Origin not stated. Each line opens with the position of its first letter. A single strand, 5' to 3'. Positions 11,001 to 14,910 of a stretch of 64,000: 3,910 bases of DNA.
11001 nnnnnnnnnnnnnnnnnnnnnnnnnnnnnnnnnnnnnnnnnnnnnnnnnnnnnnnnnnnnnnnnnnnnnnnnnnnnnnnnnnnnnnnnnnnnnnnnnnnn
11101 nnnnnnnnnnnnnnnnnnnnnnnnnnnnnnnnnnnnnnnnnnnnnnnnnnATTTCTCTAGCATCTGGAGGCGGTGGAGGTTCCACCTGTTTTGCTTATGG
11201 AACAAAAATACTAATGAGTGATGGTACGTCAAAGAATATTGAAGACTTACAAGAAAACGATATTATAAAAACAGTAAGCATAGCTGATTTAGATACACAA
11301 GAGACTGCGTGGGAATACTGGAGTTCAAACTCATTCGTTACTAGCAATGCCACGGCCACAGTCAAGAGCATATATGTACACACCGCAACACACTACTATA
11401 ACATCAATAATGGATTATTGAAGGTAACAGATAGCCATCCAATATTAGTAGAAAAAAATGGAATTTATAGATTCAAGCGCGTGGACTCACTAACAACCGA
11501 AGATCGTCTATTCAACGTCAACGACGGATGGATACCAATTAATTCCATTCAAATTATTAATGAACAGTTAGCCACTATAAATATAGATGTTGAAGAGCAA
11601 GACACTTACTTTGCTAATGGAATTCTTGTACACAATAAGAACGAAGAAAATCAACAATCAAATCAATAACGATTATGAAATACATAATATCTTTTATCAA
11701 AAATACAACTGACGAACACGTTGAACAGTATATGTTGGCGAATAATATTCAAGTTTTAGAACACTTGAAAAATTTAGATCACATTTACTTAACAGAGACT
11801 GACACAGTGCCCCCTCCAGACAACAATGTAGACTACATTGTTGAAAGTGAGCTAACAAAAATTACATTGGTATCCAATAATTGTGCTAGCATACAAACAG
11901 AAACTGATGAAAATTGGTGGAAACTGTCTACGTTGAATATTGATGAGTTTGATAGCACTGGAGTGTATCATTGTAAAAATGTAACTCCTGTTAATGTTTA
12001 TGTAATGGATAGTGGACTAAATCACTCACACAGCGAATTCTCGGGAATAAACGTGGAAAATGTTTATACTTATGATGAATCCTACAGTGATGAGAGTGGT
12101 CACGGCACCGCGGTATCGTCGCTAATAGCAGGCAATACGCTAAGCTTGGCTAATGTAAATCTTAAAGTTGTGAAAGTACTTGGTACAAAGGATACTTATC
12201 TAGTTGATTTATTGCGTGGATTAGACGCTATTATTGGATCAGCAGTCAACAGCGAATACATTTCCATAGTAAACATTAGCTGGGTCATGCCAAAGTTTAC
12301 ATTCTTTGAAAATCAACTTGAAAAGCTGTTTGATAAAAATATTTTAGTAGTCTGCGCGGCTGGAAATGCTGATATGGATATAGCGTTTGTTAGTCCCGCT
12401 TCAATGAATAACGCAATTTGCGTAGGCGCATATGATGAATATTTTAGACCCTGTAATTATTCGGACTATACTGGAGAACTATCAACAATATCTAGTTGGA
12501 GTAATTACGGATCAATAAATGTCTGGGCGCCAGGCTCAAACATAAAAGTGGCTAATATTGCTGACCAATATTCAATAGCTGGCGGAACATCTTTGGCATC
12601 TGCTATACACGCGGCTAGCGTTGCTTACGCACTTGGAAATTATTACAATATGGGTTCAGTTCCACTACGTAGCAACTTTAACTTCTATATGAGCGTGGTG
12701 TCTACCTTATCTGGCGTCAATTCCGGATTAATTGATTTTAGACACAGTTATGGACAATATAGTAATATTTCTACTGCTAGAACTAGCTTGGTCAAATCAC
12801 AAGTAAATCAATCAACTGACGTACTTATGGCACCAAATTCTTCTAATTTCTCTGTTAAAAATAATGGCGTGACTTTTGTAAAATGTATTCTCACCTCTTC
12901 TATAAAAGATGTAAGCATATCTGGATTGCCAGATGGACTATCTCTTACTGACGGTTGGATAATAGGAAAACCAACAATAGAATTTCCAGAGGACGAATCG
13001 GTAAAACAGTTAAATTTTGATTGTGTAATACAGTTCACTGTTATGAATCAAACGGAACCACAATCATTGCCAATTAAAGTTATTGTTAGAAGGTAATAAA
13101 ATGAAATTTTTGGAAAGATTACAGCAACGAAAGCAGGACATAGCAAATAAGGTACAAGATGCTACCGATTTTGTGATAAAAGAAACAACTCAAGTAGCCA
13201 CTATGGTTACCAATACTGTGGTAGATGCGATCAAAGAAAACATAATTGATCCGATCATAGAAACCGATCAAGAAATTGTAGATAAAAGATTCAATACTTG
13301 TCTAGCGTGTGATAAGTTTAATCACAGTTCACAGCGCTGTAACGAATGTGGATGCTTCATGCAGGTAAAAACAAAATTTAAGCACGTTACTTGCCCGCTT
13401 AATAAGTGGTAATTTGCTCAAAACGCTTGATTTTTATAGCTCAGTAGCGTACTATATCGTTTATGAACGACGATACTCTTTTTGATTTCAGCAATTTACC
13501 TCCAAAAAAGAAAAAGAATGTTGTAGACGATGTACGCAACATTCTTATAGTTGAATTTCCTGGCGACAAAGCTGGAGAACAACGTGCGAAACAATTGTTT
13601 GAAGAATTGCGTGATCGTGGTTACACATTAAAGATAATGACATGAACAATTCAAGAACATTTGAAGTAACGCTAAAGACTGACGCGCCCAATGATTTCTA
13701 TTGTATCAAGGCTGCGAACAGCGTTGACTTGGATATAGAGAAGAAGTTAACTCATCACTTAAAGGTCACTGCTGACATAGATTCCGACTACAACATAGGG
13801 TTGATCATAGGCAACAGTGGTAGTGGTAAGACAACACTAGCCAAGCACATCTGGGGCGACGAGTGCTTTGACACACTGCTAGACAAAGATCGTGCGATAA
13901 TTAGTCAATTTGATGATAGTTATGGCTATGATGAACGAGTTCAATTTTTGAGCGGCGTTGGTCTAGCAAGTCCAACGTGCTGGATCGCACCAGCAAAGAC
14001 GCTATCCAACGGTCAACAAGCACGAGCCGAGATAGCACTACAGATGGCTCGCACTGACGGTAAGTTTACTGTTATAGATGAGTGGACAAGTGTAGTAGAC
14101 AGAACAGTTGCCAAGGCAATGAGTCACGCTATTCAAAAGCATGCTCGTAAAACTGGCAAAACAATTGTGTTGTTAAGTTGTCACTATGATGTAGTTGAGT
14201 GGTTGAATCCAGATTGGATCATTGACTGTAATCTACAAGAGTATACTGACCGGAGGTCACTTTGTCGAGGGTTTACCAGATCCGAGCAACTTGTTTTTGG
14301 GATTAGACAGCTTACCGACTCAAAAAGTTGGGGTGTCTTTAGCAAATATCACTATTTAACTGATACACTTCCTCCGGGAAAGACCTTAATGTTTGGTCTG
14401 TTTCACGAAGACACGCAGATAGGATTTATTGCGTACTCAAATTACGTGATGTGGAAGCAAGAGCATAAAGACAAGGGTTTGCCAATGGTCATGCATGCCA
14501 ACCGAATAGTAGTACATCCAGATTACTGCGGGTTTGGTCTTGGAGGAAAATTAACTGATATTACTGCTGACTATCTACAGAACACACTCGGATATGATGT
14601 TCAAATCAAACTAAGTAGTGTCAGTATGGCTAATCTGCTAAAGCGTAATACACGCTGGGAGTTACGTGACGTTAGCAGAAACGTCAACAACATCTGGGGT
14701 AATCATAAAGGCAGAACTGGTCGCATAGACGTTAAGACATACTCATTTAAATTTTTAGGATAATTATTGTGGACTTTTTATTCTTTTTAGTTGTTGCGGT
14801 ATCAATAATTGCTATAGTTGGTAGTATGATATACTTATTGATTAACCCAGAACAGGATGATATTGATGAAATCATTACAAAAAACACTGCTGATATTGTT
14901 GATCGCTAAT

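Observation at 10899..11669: Phage fiber protein ending in LCCL and Hint (intein-like) domains preceded by a poly-Gly tract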

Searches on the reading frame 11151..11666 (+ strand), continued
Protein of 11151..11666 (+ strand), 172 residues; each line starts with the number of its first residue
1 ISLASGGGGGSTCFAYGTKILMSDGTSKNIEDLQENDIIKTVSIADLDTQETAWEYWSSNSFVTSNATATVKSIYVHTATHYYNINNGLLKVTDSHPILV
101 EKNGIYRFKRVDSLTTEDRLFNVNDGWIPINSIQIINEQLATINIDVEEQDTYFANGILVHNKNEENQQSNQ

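Call 72: find_related_loci(query=A2, collection=viral_contigs, flank=8000)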
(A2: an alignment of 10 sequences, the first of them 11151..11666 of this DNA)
Query A2 (172 aa) in viral_contigs; peptide patterns used: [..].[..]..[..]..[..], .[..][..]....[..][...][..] (x = any residue, [..] = any of these).
97 stretches matched a pattern; 66 encode a relative of the query (tblastn E <= 1e-3); 66 distinct loci.
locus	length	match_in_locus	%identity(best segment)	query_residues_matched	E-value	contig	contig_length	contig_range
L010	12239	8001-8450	49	13-162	1e-44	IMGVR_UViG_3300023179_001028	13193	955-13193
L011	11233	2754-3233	48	8-166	2e-41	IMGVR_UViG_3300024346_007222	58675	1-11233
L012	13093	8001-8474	46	9-165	7e-40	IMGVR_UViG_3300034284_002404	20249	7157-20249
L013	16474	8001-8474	46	9-165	7e-40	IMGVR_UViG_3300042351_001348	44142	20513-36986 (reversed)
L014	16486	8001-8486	44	9-169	2e-39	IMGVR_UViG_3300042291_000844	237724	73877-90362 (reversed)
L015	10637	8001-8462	43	13-167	4e-39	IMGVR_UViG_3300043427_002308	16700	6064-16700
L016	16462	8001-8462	43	13-167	4e-39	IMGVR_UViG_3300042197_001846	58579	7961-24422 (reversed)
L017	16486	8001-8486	41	9-170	1e-34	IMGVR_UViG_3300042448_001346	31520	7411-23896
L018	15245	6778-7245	39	13-168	2e-34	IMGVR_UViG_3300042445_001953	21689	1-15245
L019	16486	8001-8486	41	9-170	1e-34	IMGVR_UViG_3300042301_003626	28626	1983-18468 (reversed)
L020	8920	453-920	39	13-168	2e-34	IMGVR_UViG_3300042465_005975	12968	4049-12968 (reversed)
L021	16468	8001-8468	40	13-168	5e-34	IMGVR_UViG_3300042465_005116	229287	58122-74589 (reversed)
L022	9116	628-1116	40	7-169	8e-33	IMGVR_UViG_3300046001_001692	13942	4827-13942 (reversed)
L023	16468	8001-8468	41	13-168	7e-33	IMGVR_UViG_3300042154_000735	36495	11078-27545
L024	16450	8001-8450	42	13-162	2e-32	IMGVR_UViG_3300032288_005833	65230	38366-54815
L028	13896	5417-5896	38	2-162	3e-28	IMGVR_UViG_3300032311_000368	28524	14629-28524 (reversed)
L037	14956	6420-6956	36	1-169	6e-24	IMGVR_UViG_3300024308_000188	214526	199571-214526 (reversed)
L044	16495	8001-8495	34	13-172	4e-21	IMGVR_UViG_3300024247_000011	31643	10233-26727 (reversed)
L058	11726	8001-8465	31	14-162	1e-17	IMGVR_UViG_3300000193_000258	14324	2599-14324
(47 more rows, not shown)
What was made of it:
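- Tried and rejected: A 10-sequence alignment worked (call 72).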

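Call 77: search_protein_families(library=pfam, proteins=[L010:5538-8465:+, L011:1539-3239:+, L012:6873-8489:+, L015:4887-8462:+, L017:3603-8486:+, L024:7281-8507:+, L028:4556-5911:+, L037:3048-6956:+, L044:7143-8504:+, L058:7101-8858:+], max_evalue=0.001)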
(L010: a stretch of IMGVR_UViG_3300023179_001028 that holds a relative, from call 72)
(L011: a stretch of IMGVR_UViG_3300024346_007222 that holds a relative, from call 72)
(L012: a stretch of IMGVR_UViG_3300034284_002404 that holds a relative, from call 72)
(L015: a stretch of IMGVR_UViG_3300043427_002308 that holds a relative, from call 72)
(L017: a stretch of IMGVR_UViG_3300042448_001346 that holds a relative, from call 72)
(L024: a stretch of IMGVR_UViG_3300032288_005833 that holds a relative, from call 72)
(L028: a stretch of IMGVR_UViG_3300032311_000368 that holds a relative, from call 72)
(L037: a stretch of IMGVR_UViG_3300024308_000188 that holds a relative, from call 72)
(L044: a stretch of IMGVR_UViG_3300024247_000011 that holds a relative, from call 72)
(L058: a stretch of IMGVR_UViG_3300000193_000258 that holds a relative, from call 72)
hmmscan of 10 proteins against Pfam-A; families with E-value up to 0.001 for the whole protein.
L010:5538-8465:+ (976 aa): 1 family
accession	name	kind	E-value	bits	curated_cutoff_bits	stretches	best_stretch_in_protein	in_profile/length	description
PF09327.17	Phage_Tail_Tip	-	2.2e-05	24.7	22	0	612-669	77-125/139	Bacteriophage tail tip fiber protein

L011:1539-3239:+ (567 aa): 0 families

L012:6873-8489:+ (539 aa): 0 families

L015:4887-8462:+ (1192 aa): 1 family
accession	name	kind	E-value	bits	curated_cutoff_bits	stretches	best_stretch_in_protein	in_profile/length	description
PF07591.16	PT-HINT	-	3.8e-06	27.6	27.7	1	1112-1187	57-129/137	Pretoxin HINT domain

L017:3603-8486:+ (1628 aa): 0 families

L024:7281-8507:+ (409 aa): 3 families
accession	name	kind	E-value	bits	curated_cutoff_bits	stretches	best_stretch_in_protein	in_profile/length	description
PF05887.16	Trypan_PARP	-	1.3e-07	32.1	100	1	70-137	47-114/134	Procyclic acidic repetitive protein (PARP)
PF14890.11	Intein_splicing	-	0.00038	20.7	35.8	0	260-349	14-93/155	Intein splicing domain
PF07591.16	PT-HINT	-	0.00047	20.9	27.7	1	315-390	58-136/137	Pretoxin HINT domain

L028:4556-5911:+ (452 aa): 1 family
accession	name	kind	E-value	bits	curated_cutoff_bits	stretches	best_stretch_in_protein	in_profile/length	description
PF03793.24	PASTA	-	3.6e-07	30.5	23.2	1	13-75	1-61/64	PASTA domain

L037:3048-6956:+ (1303 aa): 2 families
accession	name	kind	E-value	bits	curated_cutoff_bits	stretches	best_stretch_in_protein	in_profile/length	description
PF03160.20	Calx-beta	-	7.4e-10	39.3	27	1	760-820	54-118/119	Calx-beta domain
PF07591.16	PT-HINT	-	1.1e-05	26.1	27.7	1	1217-1296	56-136/137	Pretoxin HINT domain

L044:7143-8504:+ (454 aa): 2 families
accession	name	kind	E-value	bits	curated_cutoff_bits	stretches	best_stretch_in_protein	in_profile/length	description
PF13004.13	BACON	-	3.5e-06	27.3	25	1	20-73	3-61/61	Putative binding domain, N-terminal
PF14890.11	Intein_splicing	-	0.00026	21.3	35.8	0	399-440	116-155/155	Intein splicing domain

L058:7101-8858:+ (586 aa): 7 families
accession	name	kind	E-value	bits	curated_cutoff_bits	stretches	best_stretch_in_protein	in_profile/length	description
PF07591.16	PT-HINT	-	9.7e-24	84.6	27.7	1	467-584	3-135/137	Pretoxin HINT domain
PF14890.11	Intein_splicing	-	1.8e-13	51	35.8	1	549-585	119-155/155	Intein splicing domain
PF05203.21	Hom_end_hint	-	5.8e-08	33.4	32.1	0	301-328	2-29/228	Hom_end-associated Hint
PF01079.26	Hint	-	8.7e-07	29.2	29.7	0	459-507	13-60/213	Hint module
PF14623.11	Vint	-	1.1e-06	29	27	1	458-532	1-71/166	Hint-domain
PF08517.17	AXH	-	8.4e-06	26.7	33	0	301-352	1-29/116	Ataxin-1 and HBP1 module (AXH)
PF13403.11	Hint_2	-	9.7e-06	26.5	28.4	0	458-496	1-39/147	Hint domain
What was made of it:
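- The N-terminal bodies include Phage_Tail_Tip, BACON, Calx-beta and PASTA (call 77).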

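Call 78: find_related_loci(query=A2, collection=genome_contigs, flank=6000)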
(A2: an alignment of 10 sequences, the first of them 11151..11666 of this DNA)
Query A2 (172 aa) in genome_contigs; peptide patterns used: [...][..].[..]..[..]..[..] (x = any residue, [..] = any of these).
24 stretches matched a pattern; 1 encode a relative of the query (tblastn E <= 1e-3); 1 distinct loci.
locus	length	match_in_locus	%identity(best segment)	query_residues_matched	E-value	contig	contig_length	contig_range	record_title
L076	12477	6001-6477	30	4-162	4e-20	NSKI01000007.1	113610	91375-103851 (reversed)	Inordinaticella fortuita strain 4B NODE_7_length_113610_cov_148.98, whole genome shotgun sequence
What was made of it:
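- Tried and rejected: The genome-collection scan returned a single locus (call 78).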

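Call 95: find_related_loci(query=L012:6873-8000:+, collection=viral_contigs, flank=3000)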
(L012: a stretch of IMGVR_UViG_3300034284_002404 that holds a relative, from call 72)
Query L012:6873-8000:+ (376 aa) in viral_contigs; peptide patterns used: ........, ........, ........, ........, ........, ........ (x = any residue, [..] = any of these).
14 stretches matched a pattern; 9 encode a relative of the query (tblastn E <= 1e-3); 9 distinct loci.
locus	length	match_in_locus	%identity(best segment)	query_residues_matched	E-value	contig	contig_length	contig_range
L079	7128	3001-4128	100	1-376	0e+0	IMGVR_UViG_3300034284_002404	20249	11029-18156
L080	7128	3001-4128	100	1-376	0e+0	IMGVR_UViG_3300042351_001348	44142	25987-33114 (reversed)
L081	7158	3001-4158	95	1-376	0e+0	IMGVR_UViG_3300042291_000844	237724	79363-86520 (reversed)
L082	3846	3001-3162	63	1-49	1e-14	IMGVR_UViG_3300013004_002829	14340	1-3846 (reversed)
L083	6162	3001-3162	61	1-49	1e-13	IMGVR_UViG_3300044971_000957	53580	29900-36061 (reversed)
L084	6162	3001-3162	61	1-49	1e-13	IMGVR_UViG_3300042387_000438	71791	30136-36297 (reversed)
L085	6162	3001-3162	61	1-49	1e-13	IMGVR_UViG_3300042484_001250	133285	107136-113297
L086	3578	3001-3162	61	1-49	1e-13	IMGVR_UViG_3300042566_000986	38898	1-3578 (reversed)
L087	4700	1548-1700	73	3-53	1e-20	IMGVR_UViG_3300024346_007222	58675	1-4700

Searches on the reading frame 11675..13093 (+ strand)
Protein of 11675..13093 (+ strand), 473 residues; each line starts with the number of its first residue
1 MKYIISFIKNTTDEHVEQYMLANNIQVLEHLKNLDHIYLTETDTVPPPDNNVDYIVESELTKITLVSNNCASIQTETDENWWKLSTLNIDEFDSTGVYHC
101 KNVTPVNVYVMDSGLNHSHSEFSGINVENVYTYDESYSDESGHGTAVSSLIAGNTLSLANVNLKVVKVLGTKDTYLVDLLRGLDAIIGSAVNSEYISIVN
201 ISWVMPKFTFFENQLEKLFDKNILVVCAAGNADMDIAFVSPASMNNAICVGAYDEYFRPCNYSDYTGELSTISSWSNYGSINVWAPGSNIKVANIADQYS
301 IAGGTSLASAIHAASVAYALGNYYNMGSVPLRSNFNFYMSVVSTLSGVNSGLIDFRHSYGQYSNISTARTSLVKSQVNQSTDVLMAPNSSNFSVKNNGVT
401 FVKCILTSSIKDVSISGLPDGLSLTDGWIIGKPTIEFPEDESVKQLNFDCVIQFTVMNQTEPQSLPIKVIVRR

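Call 3: search_protein_families(library=pfam, proteins=[window:11675-13093:+], max_evalue=1)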
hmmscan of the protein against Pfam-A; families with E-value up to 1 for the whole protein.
window:11675-13093:+ (473 aa): 2 families
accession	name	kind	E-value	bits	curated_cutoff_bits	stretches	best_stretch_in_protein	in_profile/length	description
PF00082.27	Peptidase_S8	-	6e-22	78.7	21.8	1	107-326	5-260/288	Subtilase family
PF13855.12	LRR_8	-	0.21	11.8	27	0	59-90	2-33/61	Leucine rich repeat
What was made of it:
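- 11675..13096 (+): Subtilisin-like S8 protease gene 5 nt downstream. It is syntenic in the one close relative but not seen next to other family members, so it is probably not part of the mechanism. Pfam Peptidase_S8 at 6e-22 (call 3).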

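Call 4: search_protein_families(library=phrogs, proteins=[window:11675-13093:+], max_evalue=0.01)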
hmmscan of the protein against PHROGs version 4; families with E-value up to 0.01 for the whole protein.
window:11675-13093:+ (473 aa): 2 families
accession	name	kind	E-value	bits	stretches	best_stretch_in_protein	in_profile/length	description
phrog_3677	-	other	1.3e-32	113.6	1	12-318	520-806/1125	protease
phrog_3964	-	unknown function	1.1e-08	34.9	1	103-255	273-448/779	-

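Call 31: search_protein_families(library=ncbifam, proteins=[window:11675-13093:+], max_evalue=0.01)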
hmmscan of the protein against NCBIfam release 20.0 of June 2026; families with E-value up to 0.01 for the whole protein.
window:11675-13093:+ (473 aa): 4 families
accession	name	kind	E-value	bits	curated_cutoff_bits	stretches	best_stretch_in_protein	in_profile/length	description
TIGR03921.1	T7SS_mycosin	equivalog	5.8e-14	52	278.75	2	196-317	116-241/353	type VII secretion-associated serine protease mycosin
TIGR03895.1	protease_PatA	subfamily_domain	8.7e-13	47.9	421.05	1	143-320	1-177/606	PatA/PatG family cyanobactin maturation protease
NF049966.1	QH_SP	equivalog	7.9e-05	22.1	165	1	108-252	2-142/219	subtilisin-like serine protease QhpE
NF042956.1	IteS_antiphage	equivalog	8.5e-05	21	900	1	89-234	241-396/747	S8 family anti-phage peptidase IteS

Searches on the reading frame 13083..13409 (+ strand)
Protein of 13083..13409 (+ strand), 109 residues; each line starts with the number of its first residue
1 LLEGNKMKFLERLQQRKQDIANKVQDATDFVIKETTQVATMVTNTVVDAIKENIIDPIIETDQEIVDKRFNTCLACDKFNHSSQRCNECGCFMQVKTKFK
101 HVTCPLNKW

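Call 3: search_protein_families(library=pfam, proteins=[window:13083-13409:+], max_evalue=1)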
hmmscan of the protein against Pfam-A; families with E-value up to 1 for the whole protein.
window:13083-13409:+ (109 aa): 7 families
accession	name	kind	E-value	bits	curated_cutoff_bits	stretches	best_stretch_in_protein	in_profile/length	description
PF19668.4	DUF6171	-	4.2e-07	30.7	27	1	55-109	28-80/80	Family of unknown function (DUF6171)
PF08454.17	RIH_assoc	-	0.048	14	28.5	1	15-72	36-93/99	RyR and IP3R Homology associated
PF14943.11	MRP-S26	-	0.061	13.6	27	1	4-58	101-155/168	Mitochondrial ribosome subunit S26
PF07282.18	Cas12f1-like_TNB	-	0.1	13.2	26.3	1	75-105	21-44/60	Cas12f1-like, TNB domain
PF12464.13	Mac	-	0.14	12.8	22.1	1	61-82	12-33/53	Maltose acetyltransferase hexapeptide capping motif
PF15825.10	FAM25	-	0.36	11.6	27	1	20-51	27-55/65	FAM25 family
PF20285.3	CTD9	-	0.86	10.6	27.9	0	6-64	31-88/113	C-terminal domain 9 of the ABC-three component (ABC-3C) systems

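Call 4: search_protein_families(library=phrogs, proteins=[window:13083-13409:+], max_evalue=0.01)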
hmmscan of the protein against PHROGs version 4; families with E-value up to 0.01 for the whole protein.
window:13083-13409:+ (109 aa): 2 families
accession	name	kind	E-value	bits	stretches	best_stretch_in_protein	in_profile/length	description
phrog_13558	-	unknown function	7.3e-20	71.8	1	43-109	2-68/69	-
phrog_17087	-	unknown function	0.0084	17.3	0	15-104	20-111/141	-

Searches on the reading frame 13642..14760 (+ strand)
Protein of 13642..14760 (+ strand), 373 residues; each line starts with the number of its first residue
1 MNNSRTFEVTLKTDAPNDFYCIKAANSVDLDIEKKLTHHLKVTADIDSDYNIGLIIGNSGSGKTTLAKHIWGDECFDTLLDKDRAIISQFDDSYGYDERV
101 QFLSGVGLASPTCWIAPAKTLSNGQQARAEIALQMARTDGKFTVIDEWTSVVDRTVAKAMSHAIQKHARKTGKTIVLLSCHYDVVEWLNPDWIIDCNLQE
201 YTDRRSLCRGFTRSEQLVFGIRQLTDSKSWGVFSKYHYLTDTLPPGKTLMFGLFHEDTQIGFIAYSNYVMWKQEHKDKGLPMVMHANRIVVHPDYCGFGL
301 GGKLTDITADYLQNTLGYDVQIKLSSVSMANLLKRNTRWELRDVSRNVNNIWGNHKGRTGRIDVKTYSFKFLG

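Call 3: search_protein_families(library=pfam, proteins=[window:13642-14760:+], max_evalue=1)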
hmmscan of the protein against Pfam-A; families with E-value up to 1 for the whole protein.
window:13642-14760:+ (373 aa): 22 families
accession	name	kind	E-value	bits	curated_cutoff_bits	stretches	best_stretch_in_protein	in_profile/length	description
PF00005.33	ABC_tran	-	5e-07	30.8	25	2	54-73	15-34/137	ABC transporter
PF14542.12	Acetyltransf_CG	-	0.00012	22.6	30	1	256-337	7-75/80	GCN5-related N-acetyl-transferase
PF13401.12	AAA_22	-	0.00085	20.1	27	1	49-73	4-28/130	AAA domain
PF20720.3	nSTAND3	-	0.0014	18.8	27.2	1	45-70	12-37/155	Novel STAND NTPase 3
PF25199.1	nSTAND_NTPase5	-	0.0018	18.5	34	1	20-66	12-57/145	Novel STAND NTPase 5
PF02463.25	SMC_N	-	0.0022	17.9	40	0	120-171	136-190/220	RecF/RecN/SMC N terminal domain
PF13508.13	Acetyltransf_7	-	0.0025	18.6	27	1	254-318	9-62/84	Acetyltransferase (GNAT) domain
PF13238.12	AAA_18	-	0.0031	18.4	29.4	1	54-183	2-102/128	AAA domain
PF13173.12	AAA_14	-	0.0036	17.7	27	1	52-94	4-41/129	AAA domain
PF13555.12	AAA_29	-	0.0072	16.5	27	1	44-66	17-38/61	P-loop containing region of AAA domain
PF25680.1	Mom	-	0.009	16.1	27.1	1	221-273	4-55/202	Mom protein family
PF00583.31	Acetyltransf_1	-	0.011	16.4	20.7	1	243-318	27-93/116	Acetyltransferase (GNAT) family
PF13671.12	AAA_33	-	0.015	16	27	1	54-87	3-35/143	AAA domain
PF13191.12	AAA_16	-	0.016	16.1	32.6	1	36-70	12-44/167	AAA ATPase domain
PF13479.12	AAA_24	-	0.032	14.5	27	1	53-94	5-34/195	AAA domain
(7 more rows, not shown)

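Call 4: search_protein_families(library=phrogs, proteins=[window:13642-14760:+], max_evalue=0.01)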
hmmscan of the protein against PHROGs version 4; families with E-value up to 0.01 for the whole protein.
window:13642-14760:+ (373 aa): 7 families
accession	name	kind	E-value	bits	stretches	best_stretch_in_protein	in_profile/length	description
phrog_11143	-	unknown function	1.5e-73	248.8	1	10-372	4-349/357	-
phrog_293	-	moron, auxiliary metabolic gene and host takeover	1.8e-15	57.1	1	51-186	164-333/1058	ABC transporter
phrog_7693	-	other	8.1e-08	33.3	1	289-372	1-86/89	acetyltransferase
phrog_2666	-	head and packaging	2.9e-05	23.9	1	11-179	289-462/555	terminase large subunit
phrog_21263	-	unknown function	0.00047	19.3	0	91-195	799-901/940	-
phrog_1815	-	other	0.0021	19.3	1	51-70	4-23/197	guanylate kinase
phrog_168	-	DNA, RNA and nucleotide metabolism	0.0059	17.3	0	46-165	39-125/314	clamp loader of DNA polymerase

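Call 64: search_dna_similar(query=window:13642-14760:+, collection=phages, mode=protein, max_rows=12)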
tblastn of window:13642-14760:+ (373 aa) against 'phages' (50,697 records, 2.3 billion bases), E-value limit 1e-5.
Records with a match: 80; places in all: 80; records where one place covers at least 80% of the query: 36.
Best place of each record, by identity: <60% 80.
By first word of the organism name: Streptococcus 12; Gordonia 12; Rhizobium 8; Porphyromonas 5; Aeromonas 5; Klebsiella 5; Leptospira 4; Escherichia 4; Bacteriophage 3; Burkholderia 3; and 13 more.
By host as written in the record: - 8; Aeromonas salmonicida 5; Leptospira biflexa Patoc 1 4; Gordonia terrae 3612 4; Gordonia terrae NRRL B-16283 3; Streptococcus pyogenes MGAS315 2; Persicivirga sp. IMCC12024 2; Rhodococcus erythropolis RIA 643 2; and 44 more.
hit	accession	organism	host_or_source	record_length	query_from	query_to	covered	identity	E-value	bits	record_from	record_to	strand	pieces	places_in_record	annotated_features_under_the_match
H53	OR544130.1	Pasteurella phage Pmp13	Pasteurella multocida Past3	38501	5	373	99%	52.0%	1e-112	366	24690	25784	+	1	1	hypothetical protein (x2) | ParB-like partition nuclease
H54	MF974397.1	Leptospira phage LE4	Leptospira biflexa Patoc 1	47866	5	373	99%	47.2%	6e-93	310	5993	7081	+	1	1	putative GNAT family N-acetyltransferase | hypothetical protein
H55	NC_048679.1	Leptospira phage LE4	Leptospira biflexa Patoc 1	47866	5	373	99%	47.2%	6e-93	310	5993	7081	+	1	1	putative GNAT family N-acetyltransferase | hypothetical protein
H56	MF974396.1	Leptospira phage LE3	Leptospira biflexa Patoc 1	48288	5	373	99%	46.9%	1e-93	311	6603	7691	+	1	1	putative GNAT family N-acetyltransferase | hypothetical protein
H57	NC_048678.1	Leptospira phage LE3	Leptospira biflexa Patoc 1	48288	5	373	99%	46.9%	1e-93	311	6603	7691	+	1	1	putative GNAT family N-acetyltransferase | hypothetical protein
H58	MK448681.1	Streptococcus phage Javan141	Streptococcus dysgalactiae ERR085062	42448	6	372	94%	32.6%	1e-31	161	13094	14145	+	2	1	putative ABC iron siderophore transporter | hypothetical protein | DNA modification methylase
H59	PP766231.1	Streptococcus phage phiGBSVK-E1_GBSInt8.1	Streptococcus agalactiae JN_AR_GBS119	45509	6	372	93%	32.5%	2e-29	154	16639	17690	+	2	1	putative ABC iron siderophore transporter | hypothetical protein | DNA modification methylase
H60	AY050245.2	Streptococcus phage phiNIH1.1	-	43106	6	372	93%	32.1%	7e-30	156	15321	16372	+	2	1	putative ABC transporter | hypothetical protein-phage associated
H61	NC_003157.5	Streptococcus phage phiNIH1.1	-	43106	6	372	93%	32.1%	7e-30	156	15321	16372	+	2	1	ABC transporter ATP-binding protein | ParB-like partition protein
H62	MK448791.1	Streptococcus phage Javan517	Streptococcus pyogenes MGAS6180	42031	6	372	93%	32.1%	7e-30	156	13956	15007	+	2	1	putative ABC iron siderophore transporter | hypothetical protein | DNA modification methylase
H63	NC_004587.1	Streptococcus phage 315.4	Streptococcus pyogenes MGAS315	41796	6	372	93%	32.1%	7e-30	156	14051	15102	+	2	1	putative ABC transporter ATP-binding protein | hypothetical protein | ParB N-terminal domain-containing protein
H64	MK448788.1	Streptococcus phage Javan511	Streptococcus pyogenes MGAS315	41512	6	372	93%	32.1%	7e-30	156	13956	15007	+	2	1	putative ABC iron siderophore transporter | hypothetical protein | DNA modification methylase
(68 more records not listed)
